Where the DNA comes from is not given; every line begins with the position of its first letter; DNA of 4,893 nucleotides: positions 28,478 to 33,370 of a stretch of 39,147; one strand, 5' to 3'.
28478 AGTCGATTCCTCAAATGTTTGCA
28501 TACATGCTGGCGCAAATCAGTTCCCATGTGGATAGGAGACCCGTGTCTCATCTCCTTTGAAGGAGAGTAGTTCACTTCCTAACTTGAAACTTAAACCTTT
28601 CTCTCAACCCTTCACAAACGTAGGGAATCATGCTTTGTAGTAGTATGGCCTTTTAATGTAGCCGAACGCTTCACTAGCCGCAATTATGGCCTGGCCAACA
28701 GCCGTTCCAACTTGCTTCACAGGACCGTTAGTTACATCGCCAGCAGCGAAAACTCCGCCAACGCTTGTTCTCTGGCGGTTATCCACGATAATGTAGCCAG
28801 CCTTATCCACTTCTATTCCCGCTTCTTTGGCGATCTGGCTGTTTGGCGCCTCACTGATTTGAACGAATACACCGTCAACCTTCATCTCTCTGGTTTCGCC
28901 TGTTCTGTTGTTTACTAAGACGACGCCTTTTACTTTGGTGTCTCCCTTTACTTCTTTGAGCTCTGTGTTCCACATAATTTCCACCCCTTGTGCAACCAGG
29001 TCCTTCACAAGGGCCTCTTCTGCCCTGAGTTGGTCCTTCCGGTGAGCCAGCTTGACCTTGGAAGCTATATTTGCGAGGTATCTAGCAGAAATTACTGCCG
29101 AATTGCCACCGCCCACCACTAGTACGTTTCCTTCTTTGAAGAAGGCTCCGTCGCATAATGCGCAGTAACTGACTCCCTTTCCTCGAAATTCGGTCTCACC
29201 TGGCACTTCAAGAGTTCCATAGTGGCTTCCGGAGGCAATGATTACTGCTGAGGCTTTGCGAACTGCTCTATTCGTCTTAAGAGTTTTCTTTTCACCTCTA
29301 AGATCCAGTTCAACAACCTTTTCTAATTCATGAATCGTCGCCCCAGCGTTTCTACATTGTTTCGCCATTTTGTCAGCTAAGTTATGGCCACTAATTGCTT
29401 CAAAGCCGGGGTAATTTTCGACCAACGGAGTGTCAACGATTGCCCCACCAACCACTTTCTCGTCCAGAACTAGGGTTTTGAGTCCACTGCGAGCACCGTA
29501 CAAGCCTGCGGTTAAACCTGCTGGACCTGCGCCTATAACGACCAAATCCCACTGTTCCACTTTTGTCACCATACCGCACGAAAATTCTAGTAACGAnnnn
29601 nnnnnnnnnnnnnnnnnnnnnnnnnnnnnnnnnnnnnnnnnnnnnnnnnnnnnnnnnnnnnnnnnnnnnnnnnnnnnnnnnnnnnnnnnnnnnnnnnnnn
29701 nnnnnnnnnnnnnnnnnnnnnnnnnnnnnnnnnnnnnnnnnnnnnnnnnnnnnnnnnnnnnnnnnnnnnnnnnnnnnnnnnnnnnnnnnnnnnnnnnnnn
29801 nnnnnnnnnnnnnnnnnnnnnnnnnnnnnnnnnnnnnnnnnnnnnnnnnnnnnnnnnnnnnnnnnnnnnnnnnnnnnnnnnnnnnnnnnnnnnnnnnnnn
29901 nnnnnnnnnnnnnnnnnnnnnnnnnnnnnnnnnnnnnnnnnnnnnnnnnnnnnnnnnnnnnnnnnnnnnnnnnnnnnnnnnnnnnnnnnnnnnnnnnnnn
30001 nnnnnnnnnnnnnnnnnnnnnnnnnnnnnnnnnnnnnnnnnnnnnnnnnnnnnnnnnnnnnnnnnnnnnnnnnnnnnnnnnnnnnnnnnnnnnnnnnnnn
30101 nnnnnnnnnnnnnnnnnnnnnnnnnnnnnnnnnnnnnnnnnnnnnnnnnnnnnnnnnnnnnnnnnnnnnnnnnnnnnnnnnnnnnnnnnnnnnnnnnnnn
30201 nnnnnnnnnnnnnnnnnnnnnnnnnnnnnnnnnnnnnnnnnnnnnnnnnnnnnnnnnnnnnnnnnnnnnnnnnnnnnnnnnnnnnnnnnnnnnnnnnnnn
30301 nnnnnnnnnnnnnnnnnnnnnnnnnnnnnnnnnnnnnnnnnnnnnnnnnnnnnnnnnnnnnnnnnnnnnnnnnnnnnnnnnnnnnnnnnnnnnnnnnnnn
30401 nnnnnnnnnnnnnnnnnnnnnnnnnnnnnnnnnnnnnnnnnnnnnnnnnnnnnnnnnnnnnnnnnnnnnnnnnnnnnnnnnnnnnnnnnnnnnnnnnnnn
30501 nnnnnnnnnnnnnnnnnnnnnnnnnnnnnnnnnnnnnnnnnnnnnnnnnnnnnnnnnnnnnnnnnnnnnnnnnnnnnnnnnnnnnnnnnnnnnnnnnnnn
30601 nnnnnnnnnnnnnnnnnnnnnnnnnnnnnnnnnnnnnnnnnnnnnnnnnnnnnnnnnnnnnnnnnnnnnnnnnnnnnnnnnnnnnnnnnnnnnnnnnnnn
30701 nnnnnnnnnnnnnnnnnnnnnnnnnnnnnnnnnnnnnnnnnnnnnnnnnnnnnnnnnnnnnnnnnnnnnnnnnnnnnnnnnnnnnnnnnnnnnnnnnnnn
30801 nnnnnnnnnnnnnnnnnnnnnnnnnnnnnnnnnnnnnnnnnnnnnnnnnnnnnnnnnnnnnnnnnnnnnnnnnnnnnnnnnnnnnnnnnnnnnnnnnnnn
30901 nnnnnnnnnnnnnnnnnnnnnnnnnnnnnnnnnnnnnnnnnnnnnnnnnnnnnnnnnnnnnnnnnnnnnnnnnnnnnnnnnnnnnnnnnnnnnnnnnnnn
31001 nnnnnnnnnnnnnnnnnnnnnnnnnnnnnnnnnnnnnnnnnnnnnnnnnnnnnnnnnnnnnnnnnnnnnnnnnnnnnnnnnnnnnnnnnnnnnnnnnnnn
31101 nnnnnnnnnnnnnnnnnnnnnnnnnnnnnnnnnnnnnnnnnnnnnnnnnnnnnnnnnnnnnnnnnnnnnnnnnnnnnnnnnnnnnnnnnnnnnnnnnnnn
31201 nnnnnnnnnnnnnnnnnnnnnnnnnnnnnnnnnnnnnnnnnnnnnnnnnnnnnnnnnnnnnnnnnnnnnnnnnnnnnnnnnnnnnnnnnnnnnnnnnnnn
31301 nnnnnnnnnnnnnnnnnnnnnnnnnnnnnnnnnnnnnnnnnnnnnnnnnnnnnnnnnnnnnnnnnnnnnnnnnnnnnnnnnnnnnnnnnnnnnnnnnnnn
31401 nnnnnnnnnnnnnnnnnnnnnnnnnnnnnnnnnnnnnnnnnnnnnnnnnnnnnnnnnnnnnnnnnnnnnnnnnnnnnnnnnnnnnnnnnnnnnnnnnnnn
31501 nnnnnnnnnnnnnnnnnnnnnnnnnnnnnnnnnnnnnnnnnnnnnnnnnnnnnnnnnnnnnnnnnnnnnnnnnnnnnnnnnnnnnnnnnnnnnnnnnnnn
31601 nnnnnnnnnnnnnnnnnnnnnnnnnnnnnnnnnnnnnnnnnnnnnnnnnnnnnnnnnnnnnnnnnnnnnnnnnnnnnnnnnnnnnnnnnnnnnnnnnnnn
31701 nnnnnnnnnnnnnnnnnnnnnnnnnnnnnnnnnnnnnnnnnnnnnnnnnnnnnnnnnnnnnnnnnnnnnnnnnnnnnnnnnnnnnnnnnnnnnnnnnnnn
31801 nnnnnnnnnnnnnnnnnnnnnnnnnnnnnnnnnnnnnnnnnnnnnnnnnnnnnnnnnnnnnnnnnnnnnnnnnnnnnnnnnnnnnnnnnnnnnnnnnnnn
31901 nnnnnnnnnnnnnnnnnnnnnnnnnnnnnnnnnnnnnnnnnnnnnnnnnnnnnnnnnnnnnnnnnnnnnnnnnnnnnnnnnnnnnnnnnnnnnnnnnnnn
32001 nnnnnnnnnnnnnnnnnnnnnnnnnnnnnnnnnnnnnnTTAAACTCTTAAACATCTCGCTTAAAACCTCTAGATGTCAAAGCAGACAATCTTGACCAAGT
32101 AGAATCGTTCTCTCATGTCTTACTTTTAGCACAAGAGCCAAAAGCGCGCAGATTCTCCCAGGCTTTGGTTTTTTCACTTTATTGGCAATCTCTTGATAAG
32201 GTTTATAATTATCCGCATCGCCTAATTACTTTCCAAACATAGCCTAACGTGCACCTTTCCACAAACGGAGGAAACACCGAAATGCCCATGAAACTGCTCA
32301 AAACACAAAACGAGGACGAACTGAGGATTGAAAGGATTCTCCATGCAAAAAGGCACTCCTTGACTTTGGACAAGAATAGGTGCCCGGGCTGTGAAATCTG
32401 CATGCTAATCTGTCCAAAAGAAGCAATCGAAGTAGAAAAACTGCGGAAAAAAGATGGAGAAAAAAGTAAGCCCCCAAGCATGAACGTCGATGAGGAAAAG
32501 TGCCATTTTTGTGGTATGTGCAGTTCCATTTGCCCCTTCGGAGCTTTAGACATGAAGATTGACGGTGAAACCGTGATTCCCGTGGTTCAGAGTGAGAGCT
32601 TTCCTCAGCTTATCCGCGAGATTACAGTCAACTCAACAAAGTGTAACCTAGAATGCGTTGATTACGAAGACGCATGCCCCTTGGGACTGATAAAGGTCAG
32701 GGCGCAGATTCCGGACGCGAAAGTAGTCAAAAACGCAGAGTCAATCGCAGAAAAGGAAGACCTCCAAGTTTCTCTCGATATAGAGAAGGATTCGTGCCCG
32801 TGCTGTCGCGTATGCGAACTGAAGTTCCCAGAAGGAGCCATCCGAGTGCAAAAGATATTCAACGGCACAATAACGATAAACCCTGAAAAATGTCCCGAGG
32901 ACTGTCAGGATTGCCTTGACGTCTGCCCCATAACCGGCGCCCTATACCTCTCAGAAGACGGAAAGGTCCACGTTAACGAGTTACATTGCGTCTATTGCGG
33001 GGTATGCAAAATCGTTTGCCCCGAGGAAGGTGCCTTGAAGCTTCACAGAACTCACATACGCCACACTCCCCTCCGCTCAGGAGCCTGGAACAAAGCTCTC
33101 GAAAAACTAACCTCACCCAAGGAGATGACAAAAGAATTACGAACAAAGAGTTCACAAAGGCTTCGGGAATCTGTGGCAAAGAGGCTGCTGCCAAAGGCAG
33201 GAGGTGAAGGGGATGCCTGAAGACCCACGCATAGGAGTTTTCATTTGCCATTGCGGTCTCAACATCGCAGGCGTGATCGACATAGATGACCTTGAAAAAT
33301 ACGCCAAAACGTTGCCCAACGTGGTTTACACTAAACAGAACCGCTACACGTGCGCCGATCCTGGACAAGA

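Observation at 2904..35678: Extreme concentration of HdrA/MvhD modules: seven HdrA flavin modules and six MvhD domains, but only two HdrBC pairs, in about 33 kb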

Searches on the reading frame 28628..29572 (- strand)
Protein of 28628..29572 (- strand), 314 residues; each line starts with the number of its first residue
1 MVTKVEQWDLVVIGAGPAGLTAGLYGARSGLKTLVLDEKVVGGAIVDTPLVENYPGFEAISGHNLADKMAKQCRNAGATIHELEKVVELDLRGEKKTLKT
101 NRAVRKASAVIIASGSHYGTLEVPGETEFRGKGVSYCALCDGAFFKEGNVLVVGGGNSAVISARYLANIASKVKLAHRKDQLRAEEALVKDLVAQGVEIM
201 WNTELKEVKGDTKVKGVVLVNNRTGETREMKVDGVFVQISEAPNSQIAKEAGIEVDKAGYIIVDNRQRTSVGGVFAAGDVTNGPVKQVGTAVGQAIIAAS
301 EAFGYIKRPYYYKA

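Call 5: search_protein_families(library=pfam, proteins=[window:28628-29572:-], max_evalue=0.001)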
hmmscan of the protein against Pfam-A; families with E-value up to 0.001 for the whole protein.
window:28628-29572:- (314 aa): 11 families
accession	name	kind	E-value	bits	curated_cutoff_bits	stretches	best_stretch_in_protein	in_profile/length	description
PF07992.20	Pyr_redox_2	-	9.4e-49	166.8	26.1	1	9-295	2-291/291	Pyridine nucleotide-disulphide oxidoreductase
PF13738.12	Pyr_redox_3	-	8e-21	75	30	2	58-278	76-305/305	Pyridine nucleotide-disulphide oxidoreductase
PF00070.33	Pyr_redox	-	2e-15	57.5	22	1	149-219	1-79/82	Pyridine nucleotide-disulphide oxidoreductase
PF01266.30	DAO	-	1.2e-10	41.9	27.9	1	55-119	141-207/353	FAD dependent oxidoreductase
PF01946.23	Thi4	-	5.3e-07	29.6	26.2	1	4-43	14-54/235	Thi4 family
PF12831.13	FAD_oxidored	-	1.8e-06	28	27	1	9-48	1-41/416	FAD dependent oxidoreductase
PF03486.20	HI0933_like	-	2.6e-06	27.5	50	0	9-39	2-32/244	HI0933-like protein Rossmann domain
PF01494.25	FAD_binding_3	-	1.4e-05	25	22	0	170-256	88-172/349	FAD binding domain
PF00890.30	FAD_binding_2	-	2.2e-05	24.3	20.4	1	9-43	1-36/414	FAD binding domain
PF13450.12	NAD_binding_8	-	0.00025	21.7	21.9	0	12-45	1-35/68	NAD(P)-binding Rossmann-like domain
PF01134.28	GIDA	-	0.00044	19.9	22.1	0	9-39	1-31/391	Glucose inhibited division protein A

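Call 7: search_protein_families(library=ncbifam, proteins=[window:28628-29572:-], max_evalue=0.00001)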
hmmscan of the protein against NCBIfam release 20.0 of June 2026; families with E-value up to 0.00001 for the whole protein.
window:28628-29572:- (314 aa): 61 families (the best 25 are shown)
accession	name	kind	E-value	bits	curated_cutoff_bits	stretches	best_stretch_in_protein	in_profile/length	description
TIGR01292.1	TRX_reduct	equivalog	3.2e-100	334.8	343.45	1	9-305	2-299/300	thioredoxin-disulfide reductase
TIGR03143.1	AhpF_homolog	hypoth_equivalog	3.9e-78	263.4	687.65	1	8-307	5-309/555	putative alkyl hydroperoxide reductase F subunit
TIGR03140.1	AhpF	equivalog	3.6e-74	250.2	502.9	1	4-306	209-512/515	alkyl hydroperoxide reductase subunit F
NF007614.0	PRK10262.1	equivalog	4.7e-52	177.1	644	1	9-306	8-314/321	thioredoxin-disulfide reductase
NF009409.0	PRK12770.1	subfamily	3.6e-24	85.5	343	1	9-307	20-351/360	putative glutamate synthase subunit beta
TIGR04018.1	Bthiol_YpdA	hypoth_equivalog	3.2e-23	82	339.9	1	78-283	85-291/316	YpdA family putative bacillithiol disulfide reductase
TIGR01350.1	lipoamide_DH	equivalog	3.6e-23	82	408.8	1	97-307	127-334/461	dihydrolipoyl dehydrogenase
TIGR02053.1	MerA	equivalog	1e-21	77.5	454.45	1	95-304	116-330/465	mercury(II) reductase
NF004776.0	PRK06116.1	equivalog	5.9e-21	75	480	1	94-300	119-323/450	glutathione-disulfide reductase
NF004943.0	PRK06292.2-1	equivalog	5.1e-18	65.1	432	1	97-300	122-326/456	dihydrolipoyl dehydrogenase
NF004947.0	PRK06292.2-5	equivalog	6.5e-18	64.9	592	1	148-281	170-310/474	dihydrolipoyl dehydrogenase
TIGR01424.1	gluta_reduc_2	equivalog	1.8e-17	63.1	606.05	1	96-303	121-324/446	glutathione-disulfide reductase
TIGR01421.1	gluta_reduc_1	equivalog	3.9e-16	59.3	556.15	1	94-282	117-306/450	glutathione-disulfide reductase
TIGR01316.1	gltA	equivalog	5.5e-16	58.4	471.75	1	149-301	274-444/449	NADPH-dependent glutamate synthase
NF004991.0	PRK06370.1-3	subfamily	7.3e-16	57.8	620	1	149-282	204-343/509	FAD-containing oxidoreductase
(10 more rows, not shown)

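Call 30: find_encoding_contigs(protein=window:28628-29572:-, flank=10000, max_places=4)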
Protein window:28628-29572:- (314 aa): no gene with exactly this product is on record in the collection.

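Call 61: find_related_loci(query=window:28628-29572:-, collection=metagenome_contigs, flank=10000)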
Query window:28628-29572:- (314 aa) in metagenome_contigs; peptide patterns used: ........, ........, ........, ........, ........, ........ (x = any residue, [..] = any of these).
599 stretches matched a pattern (row limit reached: there are more); 577 encode a relative of the query (tblastn E <= 1e-3); the best 80 are kept; 80 distinct loci.
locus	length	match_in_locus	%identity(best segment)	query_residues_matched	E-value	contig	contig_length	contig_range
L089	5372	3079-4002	97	1-314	0e+0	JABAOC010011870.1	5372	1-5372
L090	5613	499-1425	84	5-313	1e-178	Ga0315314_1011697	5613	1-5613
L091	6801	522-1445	82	6-313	5e-172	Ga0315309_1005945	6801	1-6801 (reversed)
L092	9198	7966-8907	80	1-314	1e-169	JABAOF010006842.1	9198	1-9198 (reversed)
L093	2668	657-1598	80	1-314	4e-180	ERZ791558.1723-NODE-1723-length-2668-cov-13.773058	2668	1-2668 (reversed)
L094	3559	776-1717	79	1-314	5e-177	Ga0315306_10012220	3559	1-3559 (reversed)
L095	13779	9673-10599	85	6-314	2e-169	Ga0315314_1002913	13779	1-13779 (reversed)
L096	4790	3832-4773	80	1-314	5e-173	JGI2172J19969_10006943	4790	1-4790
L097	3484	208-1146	78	1-313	2e-175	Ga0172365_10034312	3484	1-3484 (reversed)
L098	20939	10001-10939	82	1-313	5e-168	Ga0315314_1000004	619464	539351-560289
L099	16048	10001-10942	81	1-314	1e-167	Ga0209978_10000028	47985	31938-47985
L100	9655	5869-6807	81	1-313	1e-165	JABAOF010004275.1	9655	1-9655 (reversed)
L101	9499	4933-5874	81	2-314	2e-165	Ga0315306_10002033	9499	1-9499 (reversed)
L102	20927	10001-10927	83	6-314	2e-165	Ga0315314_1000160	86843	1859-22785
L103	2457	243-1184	81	1-314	2e-176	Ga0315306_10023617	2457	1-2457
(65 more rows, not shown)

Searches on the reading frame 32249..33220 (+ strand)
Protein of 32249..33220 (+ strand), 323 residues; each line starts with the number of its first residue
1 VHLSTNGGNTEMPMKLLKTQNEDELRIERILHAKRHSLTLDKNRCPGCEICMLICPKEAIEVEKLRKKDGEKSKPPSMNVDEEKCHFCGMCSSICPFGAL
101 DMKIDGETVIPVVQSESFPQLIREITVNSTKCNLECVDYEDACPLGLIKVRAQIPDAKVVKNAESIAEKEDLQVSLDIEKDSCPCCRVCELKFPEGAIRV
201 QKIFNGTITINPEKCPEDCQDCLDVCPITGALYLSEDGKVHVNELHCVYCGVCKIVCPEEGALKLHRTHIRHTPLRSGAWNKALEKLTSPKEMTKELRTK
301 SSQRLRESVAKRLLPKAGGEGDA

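Call 5: search_protein_families(library=pfam, proteins=[window:32249-33220:+], max_evalue=0.001)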
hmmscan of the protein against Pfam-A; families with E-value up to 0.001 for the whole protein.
window:32249-33220:+ (323 aa): 10 families
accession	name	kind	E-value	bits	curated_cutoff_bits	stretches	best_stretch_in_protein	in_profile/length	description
PF12838.12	Fer4_7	-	1.3e-16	61.2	27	2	44-99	1-52/52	4Fe-4S dicluster domain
PF00037.32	Fer4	-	1.1e-12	47.6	21.1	2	79-100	2-23/24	4Fe-4S binding domain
PF14697.11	Fer4_21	-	4.9e-12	46.2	35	1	29-61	25-58/59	4Fe-4S dicluster domain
PF12837.12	Fer4_6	-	1.2e-11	44.4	25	1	78-100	2-24/24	4Fe-4S binding domain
PF13237.11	Fer4_10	-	1.2e-10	41.6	25.5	2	208-258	2-53/53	4Fe-4S dicluster domain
PF13187.11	Fer4_9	-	1.7e-10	41.2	27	2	44-99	1-51/52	4Fe-4S dicluster domain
PF25160.1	LdpA_Fe-S-bd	-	1.9e-10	40.8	27.6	0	78-102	21-45/49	LdpA Fe-S cluster-binding domain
PF13484.11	Fer4_16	-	4.8e-06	27.7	30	1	44-97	1-65/66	4Fe-4S double cluster binding domain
PF13183.11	Fer4_8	-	0.00011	23.1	27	0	246-276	4-35/68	4Fe-4S dicluster domain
PF17179.9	Fer4_22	-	0.00021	22.5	27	0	246-313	1-69/95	4Fe-4S dicluster domain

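Call 60: search_protein_families(library=ncbifam, proteins=[window:32249-33220:+], max_evalue=1e-8)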
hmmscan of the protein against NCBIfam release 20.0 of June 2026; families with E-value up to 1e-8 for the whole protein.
window:32249-33220:+ (323 aa): 32 families (the best 25 are shown)
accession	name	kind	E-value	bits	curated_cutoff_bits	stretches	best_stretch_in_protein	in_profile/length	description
NF042909.1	FMH_DH_FwdF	exception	3.7e-47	161.1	375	2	34-164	6-132/336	tungsten-dependent formylmethanofuran dehydrogenase subunit FwdF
TIGR01971.1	NuoI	subfamily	9.5e-20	70.4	113.05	1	35-105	32-103/121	NADH-quinone oxidoreductase, chain I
NF006221.0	PRK08348.1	subfamily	1.1e-18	67.3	124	2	34-103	35-95/136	NADH-plastoquinone oxidoreductase subunit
NF040864.1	HgcB_ferredoxin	equivalog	5.2e-15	55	99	0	36-104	7-65/93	mercury methylation ferredoxin HgcB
NF004541.0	PRK05888.2-2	equivalog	8.7e-14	51.7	217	0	34-101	52-112/168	NADH-quinone oxidoreductase subunit NuoI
TIGR02179.1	PorD_KorD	subfamily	1.3e-13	50.9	60.05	1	40-103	22-75/78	2-oxoacid:acceptor oxidoreductase, delta subunit, pyruvate/2-ketoisovalerate family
NF004543.0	PRK05888.2-5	equivalog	2.1e-13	50.3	243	1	34-102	50-117/217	NADH-quinone oxidoreductase subunit NuoI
NF045874.1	Vhu_polyferre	exception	2.3e-13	49.7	600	1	38-257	152-370/381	F420-non-reducing hydrogenase associated-polyferredoxin VhuB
NF009053.0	PRK12387.1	subfamily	1e-12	48.2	204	0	41-120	36-108/180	formate hydrogenlyase complex iron-sulfur subunit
NF040770.1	hetero_SS_HdrA2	exception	4.7e-12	44.8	1100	0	36-110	570-633/777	CoB-CoM heterodisulfide reductase HdrA2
NF007205.0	PRK09626.1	equivalog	1.4e-11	44.3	93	0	78-139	12-69/105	2-oxoglutarate-acceptor oxidoreductase subunit OorD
TIGR02700.1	flavo_MJ0208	hypoth_equivalog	3.7e-11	42.7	251.35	0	209-262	144-194/234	dihydromethanopterin reductase (acceptor)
NF004536.0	PRK05888.1-1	equivalog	9.6e-11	41.3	212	1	42-106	57-120/180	NADH-quinone oxidoreductase subunit NuoI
TIGR04105.1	FeFe_hydrog_B1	subfamily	1.2e-10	40.6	450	0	33-105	132-210/462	monomeric [FeFe] hydrogenase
NF004539.0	PRK05888.1-5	equivalog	1.7e-10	40.8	225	1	40-100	58-117/162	NADH-quinone oxidoreductase subunit NuoI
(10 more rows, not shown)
